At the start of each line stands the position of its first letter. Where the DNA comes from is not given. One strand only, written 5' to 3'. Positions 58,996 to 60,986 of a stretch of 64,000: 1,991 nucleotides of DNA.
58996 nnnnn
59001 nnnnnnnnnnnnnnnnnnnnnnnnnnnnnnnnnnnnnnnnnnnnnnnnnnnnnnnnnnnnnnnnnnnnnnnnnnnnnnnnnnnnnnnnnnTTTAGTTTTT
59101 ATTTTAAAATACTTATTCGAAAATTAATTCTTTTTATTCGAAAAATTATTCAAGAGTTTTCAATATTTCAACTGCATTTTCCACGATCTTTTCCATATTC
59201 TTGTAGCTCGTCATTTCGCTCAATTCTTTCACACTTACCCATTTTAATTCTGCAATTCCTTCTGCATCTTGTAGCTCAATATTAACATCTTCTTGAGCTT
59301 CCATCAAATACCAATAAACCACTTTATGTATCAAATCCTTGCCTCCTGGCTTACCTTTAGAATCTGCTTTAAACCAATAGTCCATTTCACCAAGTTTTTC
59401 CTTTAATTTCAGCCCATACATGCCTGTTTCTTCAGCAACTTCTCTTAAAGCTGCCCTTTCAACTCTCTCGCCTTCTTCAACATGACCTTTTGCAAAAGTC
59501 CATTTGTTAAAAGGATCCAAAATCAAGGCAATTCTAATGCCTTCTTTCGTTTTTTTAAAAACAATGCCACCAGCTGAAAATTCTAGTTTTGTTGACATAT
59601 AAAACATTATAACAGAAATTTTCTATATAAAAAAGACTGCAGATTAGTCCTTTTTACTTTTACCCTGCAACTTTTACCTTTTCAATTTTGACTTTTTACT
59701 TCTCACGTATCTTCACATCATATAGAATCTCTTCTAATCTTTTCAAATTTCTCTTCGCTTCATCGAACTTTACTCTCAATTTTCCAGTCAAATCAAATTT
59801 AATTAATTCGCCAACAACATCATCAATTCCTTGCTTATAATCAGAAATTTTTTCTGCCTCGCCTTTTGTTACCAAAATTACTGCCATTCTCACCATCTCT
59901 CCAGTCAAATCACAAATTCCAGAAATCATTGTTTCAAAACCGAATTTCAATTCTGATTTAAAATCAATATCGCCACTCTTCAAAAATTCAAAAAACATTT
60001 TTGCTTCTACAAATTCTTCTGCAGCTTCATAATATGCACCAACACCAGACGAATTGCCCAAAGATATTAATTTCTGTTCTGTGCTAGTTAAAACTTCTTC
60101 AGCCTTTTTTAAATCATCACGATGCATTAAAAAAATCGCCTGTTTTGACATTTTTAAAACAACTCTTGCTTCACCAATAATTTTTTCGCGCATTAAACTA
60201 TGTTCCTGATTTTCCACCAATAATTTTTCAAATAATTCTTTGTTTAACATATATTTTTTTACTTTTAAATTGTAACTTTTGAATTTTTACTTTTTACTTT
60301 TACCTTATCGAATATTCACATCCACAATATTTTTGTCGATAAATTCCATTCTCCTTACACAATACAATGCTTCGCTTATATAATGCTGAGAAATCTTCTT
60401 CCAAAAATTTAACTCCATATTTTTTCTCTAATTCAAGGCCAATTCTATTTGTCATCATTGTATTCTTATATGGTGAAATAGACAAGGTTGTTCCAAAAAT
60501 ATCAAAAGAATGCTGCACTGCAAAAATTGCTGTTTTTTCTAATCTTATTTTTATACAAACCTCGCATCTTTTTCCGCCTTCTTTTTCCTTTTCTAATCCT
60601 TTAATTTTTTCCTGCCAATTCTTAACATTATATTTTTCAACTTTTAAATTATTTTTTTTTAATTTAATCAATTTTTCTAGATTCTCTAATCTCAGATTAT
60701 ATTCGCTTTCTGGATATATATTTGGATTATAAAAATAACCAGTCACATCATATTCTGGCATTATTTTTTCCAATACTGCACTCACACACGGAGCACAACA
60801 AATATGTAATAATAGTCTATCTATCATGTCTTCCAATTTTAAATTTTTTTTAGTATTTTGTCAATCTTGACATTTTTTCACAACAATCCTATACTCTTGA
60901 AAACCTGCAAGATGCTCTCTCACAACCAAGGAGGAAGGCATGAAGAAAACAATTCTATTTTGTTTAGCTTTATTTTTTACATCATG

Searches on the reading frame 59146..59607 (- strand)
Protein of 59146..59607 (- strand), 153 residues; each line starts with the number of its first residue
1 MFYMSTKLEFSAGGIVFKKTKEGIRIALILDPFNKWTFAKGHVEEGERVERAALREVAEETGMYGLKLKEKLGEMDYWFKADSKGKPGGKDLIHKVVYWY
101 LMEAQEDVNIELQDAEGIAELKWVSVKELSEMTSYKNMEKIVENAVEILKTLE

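Call 28: search_protein_families(library=pfam, proteins=[window:59146-59607:-], max_evalue=0.001)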
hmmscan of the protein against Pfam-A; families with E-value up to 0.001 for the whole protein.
window:59146-59607:- (153 aa): 1 family
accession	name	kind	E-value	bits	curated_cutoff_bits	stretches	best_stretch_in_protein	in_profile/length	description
PF00293.34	NUDIX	-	5e-20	72.3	21.1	1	31-142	25-131/134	NUDIX domain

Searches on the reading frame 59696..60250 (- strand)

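Call 28: search_protein_families(library=pfam, proteins=[window:59696-60250:-], max_evalue=0.001)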
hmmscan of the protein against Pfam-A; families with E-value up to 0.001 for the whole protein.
window:59696-60250:- (184 aa): 1 family
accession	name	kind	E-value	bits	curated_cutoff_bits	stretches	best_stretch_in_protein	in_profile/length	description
PF01997.21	Translin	-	3.2e-15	57.1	25.9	1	21-182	3-204/205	Translin family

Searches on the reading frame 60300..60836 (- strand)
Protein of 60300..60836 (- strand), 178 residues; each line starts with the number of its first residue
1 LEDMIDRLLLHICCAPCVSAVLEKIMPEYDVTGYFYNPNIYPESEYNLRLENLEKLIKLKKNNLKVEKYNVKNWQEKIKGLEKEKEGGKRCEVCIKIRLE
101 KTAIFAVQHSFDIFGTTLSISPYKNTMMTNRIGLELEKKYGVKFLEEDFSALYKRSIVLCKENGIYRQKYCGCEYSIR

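Call 28: search_protein_families(library=pfam, proteins=[window:60300-60836:-], max_evalue=0.001)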
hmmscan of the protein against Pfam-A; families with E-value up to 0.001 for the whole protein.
window:60300-60836:- (178 aa): 1 family
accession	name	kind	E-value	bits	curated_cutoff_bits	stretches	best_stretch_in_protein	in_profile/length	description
PF02677.20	QueH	-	1.2e-61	208.3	23.5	1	8-177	1-173/175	Epoxyqueuosine reductase QueH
